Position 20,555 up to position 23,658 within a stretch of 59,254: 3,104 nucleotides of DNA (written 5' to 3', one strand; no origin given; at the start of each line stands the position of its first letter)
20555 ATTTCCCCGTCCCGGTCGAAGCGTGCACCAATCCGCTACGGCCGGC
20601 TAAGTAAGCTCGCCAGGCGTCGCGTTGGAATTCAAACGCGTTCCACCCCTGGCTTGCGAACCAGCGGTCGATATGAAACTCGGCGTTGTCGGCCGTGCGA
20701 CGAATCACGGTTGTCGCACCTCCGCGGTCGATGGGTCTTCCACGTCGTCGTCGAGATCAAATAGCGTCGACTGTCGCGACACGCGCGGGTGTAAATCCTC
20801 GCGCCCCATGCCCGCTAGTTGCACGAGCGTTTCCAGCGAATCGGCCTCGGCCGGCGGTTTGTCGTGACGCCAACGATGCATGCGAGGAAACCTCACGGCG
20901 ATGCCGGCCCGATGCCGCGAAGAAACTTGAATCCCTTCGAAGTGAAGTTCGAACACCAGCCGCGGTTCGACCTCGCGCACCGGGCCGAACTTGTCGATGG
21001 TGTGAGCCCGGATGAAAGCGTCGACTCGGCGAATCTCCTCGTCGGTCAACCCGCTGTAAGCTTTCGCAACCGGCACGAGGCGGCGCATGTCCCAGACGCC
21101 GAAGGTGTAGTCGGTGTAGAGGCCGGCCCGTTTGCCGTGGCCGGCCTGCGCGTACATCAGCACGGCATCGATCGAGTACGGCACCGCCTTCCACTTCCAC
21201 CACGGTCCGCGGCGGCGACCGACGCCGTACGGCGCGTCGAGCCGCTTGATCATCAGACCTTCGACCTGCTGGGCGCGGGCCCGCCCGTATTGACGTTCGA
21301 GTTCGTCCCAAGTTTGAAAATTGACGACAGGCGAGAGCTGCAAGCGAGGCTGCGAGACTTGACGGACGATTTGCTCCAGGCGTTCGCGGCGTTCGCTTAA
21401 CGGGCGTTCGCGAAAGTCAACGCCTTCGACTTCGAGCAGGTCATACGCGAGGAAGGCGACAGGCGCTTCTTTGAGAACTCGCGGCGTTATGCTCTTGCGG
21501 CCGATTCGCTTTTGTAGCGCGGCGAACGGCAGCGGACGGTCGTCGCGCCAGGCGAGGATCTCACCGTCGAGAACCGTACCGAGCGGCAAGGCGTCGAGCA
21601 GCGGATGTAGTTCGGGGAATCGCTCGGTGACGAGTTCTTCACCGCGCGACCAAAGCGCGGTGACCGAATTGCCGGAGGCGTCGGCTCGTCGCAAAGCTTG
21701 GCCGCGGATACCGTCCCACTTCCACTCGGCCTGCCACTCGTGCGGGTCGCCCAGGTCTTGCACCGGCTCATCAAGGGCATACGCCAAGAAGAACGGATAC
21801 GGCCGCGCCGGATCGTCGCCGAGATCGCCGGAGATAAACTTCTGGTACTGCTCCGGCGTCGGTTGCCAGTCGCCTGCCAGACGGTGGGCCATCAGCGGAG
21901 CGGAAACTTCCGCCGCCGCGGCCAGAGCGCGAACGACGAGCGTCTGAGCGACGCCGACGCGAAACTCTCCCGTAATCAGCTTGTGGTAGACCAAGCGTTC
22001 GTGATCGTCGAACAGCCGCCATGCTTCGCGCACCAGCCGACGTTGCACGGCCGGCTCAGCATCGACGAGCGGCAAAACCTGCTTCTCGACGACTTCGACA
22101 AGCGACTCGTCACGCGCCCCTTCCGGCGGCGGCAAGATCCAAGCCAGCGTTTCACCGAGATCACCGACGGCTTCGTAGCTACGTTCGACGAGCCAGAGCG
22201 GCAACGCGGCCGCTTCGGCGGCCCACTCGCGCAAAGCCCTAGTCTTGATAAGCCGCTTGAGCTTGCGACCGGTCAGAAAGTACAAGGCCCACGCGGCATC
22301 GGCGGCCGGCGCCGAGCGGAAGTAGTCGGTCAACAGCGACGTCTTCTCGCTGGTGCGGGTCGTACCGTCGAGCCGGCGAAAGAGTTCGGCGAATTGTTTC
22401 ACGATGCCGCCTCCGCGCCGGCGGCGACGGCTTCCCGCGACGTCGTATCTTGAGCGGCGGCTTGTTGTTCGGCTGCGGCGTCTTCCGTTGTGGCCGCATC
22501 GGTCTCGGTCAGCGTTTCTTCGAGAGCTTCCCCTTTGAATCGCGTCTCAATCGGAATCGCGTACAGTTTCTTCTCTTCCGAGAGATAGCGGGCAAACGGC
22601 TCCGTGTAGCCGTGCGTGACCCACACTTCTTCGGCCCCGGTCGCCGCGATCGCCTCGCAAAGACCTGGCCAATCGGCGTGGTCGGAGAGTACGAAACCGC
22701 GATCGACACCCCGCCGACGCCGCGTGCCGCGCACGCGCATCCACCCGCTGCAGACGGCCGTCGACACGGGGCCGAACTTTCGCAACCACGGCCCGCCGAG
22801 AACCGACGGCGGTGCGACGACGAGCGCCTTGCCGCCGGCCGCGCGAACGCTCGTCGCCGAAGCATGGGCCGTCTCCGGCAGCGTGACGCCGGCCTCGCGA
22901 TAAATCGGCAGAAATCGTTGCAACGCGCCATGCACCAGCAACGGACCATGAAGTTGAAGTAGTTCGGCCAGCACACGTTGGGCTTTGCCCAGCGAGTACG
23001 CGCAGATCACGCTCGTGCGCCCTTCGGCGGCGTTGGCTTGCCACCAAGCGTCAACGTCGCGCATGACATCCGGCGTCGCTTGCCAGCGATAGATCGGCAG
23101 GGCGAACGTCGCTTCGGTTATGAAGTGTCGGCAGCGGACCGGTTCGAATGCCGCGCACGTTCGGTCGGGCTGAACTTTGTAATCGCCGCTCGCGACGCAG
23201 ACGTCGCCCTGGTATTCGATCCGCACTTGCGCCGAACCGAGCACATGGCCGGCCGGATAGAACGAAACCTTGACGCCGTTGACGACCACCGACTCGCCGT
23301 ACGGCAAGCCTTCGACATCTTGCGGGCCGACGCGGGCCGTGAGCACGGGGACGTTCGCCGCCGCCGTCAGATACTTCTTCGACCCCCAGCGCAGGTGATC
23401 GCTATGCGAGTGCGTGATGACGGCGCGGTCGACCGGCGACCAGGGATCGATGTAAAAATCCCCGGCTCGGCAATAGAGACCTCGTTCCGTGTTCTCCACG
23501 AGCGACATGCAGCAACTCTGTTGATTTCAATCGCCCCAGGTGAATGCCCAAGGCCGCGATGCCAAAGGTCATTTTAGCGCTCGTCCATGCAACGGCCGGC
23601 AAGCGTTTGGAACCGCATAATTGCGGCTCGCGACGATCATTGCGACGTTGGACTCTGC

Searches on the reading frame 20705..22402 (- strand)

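Call 19: search_protein_families(library=pfam, proteins=[window:20705-22402:-], max_evalue=0.001)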
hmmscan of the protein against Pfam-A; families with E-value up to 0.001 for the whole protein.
window:20705-22402:- (565 aa): 4 families
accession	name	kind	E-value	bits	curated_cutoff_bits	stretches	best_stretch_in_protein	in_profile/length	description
PF01068.26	DNA_ligase_A_M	-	2.7e-32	112.6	26.2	1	220-405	19-204/204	ATP dependent DNA ligase domain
PF04675.19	DNA_ligase_A_N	-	2.1e-16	61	24.6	1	2-161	3-174/174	DNA ligase N terminus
PF04679.21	DNA_ligase_A_C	-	9.9e-11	42.4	27.5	1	426-515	2-94/94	ATP dependent DNA ligase C terminal region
PF01331.24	mRNA_cap_enzyme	-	0.00095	19.5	29.6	0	313-354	88-126/194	mRNA capping enzyme, catalytic domain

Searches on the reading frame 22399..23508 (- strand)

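Call 19: search_protein_families(library=pfam, proteins=[window:22399-23508:-], max_evalue=0.001)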
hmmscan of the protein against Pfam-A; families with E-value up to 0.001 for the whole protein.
window:22399-23508:- (369 aa): 1 family
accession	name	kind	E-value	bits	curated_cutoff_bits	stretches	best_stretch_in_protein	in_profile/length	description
PF00753.33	Lactamase_B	-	0.00019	21.9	22.7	0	23-39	41-57/196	Metallo-beta-lactamase superfamily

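Call 27: search_protein_families(library=ncbifam, proteins=[window:22399-23508:-], max_evalue=0.00001)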
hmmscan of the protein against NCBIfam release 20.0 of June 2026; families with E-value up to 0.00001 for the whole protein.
window:22399-23508:- (369 aa): 2 families
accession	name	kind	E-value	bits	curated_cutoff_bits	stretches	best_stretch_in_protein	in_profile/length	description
TIGR04122.1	Xnuc_lig_assoc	equivalog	5.3e-140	465.9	325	1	3-327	1-326/326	ligase-associated DNA damage response exonuclease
TIGR03675.1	arCOG00543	equivalog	3.8e-06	25.4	580.2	0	75-183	310-422/631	beta-CASP ribonuclease aCPSF1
